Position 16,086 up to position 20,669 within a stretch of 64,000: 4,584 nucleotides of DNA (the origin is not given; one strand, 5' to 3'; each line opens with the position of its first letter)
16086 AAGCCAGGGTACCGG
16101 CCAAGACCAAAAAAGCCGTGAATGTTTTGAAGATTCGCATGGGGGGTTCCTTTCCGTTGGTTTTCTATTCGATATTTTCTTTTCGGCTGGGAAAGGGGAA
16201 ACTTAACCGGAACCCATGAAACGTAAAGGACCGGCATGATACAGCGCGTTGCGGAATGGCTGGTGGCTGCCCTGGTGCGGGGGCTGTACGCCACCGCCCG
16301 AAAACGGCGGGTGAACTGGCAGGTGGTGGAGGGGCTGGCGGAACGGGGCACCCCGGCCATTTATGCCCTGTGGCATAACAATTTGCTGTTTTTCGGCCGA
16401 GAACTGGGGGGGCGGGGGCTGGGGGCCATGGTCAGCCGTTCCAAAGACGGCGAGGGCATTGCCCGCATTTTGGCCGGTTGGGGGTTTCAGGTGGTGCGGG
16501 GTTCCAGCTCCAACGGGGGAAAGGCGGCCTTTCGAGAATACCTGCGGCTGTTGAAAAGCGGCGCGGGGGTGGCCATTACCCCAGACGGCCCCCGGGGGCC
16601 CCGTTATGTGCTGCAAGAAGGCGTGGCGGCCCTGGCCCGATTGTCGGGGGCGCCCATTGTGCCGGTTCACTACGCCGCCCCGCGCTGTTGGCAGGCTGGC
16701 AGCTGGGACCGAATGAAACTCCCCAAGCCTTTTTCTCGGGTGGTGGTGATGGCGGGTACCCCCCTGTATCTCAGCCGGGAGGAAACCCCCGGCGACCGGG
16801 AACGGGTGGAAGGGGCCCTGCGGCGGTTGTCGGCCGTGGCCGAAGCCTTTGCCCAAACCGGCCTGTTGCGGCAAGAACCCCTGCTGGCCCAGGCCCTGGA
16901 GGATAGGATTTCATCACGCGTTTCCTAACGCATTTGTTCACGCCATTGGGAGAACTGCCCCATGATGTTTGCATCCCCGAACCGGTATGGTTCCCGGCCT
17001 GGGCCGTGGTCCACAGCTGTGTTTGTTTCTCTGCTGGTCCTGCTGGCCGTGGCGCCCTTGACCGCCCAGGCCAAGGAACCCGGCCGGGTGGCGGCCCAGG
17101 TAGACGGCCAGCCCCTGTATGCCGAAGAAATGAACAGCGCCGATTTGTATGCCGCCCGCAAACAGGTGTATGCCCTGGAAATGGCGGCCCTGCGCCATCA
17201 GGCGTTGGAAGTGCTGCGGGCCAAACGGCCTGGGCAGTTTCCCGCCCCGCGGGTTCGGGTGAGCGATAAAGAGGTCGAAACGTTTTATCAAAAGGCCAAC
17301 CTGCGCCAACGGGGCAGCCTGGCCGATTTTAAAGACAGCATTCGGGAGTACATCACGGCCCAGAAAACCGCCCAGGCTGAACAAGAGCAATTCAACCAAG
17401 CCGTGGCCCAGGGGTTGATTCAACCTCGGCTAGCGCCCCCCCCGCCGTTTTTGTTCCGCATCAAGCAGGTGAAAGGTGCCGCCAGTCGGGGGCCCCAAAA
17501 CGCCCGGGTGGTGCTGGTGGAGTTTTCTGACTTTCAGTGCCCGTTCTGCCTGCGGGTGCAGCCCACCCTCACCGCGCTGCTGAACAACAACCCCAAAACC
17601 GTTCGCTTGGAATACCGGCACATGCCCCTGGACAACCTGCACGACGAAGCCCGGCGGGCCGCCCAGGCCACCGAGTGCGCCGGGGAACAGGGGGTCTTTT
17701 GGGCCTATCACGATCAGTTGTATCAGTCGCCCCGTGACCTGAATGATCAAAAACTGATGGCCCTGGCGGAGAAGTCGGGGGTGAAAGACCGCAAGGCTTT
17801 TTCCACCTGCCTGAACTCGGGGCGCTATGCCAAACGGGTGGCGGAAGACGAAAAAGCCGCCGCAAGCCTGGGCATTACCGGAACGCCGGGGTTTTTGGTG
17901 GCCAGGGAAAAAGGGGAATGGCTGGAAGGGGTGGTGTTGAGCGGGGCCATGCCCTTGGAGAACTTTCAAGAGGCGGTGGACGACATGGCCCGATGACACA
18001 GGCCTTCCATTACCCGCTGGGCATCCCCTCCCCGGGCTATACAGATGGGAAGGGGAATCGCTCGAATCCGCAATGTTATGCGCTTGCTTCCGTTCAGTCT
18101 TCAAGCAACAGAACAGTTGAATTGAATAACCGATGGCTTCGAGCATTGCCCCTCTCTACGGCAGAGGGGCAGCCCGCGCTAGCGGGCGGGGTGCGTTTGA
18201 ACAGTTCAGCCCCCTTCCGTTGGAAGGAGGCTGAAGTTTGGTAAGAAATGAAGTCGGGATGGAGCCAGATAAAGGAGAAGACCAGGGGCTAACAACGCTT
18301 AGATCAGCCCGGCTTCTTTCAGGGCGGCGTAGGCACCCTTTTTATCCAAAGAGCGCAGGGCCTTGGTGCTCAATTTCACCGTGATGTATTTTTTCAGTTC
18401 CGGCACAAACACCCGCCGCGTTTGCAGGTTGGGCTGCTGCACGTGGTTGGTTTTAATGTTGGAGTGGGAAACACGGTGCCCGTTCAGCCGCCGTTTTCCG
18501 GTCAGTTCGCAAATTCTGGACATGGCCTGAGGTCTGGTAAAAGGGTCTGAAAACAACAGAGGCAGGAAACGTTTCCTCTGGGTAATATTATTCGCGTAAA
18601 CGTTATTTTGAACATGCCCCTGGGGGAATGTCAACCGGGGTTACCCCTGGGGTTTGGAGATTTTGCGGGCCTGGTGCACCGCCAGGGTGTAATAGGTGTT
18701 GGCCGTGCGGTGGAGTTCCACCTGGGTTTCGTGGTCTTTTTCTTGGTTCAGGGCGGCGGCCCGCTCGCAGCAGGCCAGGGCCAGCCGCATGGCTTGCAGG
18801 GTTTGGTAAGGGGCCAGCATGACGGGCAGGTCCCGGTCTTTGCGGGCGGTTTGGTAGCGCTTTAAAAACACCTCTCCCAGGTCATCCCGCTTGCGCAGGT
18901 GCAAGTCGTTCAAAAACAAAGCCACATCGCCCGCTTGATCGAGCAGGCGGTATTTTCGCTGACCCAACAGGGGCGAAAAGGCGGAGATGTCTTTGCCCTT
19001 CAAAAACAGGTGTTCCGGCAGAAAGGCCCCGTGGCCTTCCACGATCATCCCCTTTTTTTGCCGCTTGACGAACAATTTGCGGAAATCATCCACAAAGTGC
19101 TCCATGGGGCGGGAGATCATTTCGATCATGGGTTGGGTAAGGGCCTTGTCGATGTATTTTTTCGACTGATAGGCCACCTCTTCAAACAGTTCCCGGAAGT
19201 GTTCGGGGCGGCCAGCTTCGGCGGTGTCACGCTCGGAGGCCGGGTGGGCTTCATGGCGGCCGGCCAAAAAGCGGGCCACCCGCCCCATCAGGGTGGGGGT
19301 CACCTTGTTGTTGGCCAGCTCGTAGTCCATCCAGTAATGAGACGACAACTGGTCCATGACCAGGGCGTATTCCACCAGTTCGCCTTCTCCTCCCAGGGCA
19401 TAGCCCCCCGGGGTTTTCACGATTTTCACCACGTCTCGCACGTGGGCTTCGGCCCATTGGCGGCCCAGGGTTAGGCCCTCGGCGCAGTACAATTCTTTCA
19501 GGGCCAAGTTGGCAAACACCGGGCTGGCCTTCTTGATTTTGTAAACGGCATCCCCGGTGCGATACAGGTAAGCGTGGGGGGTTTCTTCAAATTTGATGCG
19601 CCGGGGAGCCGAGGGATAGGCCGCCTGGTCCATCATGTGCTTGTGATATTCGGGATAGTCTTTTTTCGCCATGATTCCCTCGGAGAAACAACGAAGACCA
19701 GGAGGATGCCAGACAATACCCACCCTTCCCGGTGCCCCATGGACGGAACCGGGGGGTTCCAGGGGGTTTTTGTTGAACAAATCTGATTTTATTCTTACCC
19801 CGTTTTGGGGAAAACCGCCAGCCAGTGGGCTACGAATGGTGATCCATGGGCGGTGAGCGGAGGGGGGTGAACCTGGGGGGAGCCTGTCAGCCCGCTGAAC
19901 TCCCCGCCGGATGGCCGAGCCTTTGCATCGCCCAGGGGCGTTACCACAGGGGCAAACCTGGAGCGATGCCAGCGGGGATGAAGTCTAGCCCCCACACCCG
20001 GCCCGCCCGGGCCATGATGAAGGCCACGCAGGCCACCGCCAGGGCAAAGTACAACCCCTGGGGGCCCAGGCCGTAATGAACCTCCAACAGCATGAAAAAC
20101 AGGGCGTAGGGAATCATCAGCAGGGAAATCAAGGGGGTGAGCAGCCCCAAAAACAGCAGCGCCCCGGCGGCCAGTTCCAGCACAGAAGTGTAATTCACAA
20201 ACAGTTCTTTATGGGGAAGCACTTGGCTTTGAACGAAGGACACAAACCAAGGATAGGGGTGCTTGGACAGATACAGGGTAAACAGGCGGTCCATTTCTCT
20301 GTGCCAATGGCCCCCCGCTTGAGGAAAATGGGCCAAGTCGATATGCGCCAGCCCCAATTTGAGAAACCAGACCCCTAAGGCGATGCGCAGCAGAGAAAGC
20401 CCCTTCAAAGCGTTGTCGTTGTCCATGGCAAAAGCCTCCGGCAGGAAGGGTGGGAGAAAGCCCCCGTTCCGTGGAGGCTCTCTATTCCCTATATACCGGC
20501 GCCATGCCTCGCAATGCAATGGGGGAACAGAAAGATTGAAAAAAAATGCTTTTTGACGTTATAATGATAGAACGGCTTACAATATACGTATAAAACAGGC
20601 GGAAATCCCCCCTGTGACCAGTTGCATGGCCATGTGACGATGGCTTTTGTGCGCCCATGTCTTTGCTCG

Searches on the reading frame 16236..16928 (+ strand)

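Call 62: search_protein_families(library=pfam, proteins=[window:16236-16928:+], max_evalue=0.00001)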
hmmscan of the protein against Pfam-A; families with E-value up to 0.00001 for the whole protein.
window:16236-16928:+ (230 aa): 1 family
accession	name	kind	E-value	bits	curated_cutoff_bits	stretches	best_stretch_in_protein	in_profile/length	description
PF04028.18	DUF374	-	7.5e-26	90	26.8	1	60-123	6-69/69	Domain of unknown function (DUF374)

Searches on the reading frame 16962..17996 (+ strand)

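Call 17: search_protein_families(library=pfam, proteins=[window:16962-17996:+])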
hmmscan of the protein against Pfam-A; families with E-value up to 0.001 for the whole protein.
window:16962-17996:+ (344 aa): 3 families
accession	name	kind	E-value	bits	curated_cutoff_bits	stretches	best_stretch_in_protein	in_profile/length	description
PF01323.26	DSBA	-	4.8e-25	88.9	25.6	1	185-339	2-190/191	DSBA-like thioredoxin domain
PF13462.12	Thioredoxin_4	-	1.4e-20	74.5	23.2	1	175-318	7-150/165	Thioredoxin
PF13098.12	Thioredoxin_2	-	2.5e-05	25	27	1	179-338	3-103/104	Thioredoxin-like domain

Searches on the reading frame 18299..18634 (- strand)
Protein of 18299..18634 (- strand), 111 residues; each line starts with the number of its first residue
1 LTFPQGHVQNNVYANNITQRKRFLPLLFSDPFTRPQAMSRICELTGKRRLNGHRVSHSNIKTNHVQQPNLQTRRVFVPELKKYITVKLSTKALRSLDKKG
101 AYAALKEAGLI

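Call 62: search_protein_families(library=pfam, proteins=[window:18299-18634:-], max_evalue=0.00001)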
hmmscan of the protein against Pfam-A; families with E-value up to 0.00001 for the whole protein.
window:18299-18634:- (111 aa): 1 family
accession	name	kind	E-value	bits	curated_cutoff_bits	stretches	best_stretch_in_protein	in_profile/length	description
PF00830.24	Ribosomal_L28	-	5.9e-22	77.9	27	1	40-99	1-60/60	Ribosomal L28 family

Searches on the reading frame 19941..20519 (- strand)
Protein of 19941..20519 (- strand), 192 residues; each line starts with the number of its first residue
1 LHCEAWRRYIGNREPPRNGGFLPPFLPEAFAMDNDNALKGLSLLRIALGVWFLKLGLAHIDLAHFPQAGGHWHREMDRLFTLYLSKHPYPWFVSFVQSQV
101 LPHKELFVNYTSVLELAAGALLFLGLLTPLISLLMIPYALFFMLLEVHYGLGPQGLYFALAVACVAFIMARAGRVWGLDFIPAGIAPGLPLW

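Call 62: search_protein_families(library=pfam, proteins=[window:19941-20519:-], max_evalue=0.00001)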
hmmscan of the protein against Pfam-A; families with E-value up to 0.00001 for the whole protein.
window:19941-20519:- (192 aa): 1 family
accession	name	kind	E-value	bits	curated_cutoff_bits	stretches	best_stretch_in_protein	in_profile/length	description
PF07681.17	DoxX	-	2.7e-06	28.4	23.6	1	40-143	1-80/85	DoxX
